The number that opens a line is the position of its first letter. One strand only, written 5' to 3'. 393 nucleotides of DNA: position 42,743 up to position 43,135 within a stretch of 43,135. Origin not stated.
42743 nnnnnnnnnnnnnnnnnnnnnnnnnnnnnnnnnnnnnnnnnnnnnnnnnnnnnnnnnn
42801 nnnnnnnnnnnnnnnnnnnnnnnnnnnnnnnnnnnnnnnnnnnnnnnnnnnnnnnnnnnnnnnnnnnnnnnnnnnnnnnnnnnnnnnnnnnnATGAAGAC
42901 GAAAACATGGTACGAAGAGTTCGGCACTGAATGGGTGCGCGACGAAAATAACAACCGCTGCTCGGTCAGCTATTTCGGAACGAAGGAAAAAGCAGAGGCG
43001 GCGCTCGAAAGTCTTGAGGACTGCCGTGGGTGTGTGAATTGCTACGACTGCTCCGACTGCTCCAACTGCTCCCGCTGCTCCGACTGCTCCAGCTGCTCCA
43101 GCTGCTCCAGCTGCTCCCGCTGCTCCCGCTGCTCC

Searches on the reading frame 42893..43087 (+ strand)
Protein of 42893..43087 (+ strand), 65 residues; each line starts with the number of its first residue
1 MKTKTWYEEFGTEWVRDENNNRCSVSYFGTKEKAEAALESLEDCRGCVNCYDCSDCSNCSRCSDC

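Call 5: search_protein_families(library=pfam, proteins=[window:42893-43087:+], max_evalue=1)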
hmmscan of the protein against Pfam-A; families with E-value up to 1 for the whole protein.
seq(65 aa): 1 family
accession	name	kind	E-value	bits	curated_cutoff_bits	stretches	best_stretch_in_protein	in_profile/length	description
PF24024.1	DUF7336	-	0.05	13.9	25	1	28-52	21-45/60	Domain of unknown function (DUF7336)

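Call 6: search_protein_families(library=phrogs, proteins=[window:42893-43087:+], max_evalue=1)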
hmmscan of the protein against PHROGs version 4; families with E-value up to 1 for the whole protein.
seq(65 aa): 2 families
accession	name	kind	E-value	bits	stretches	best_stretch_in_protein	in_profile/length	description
phrog_15341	-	unknown function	9.3e-08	32.8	1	17-65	10-57/276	-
phrog_21096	-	unknown function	0.017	16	1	14-58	13-63/65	-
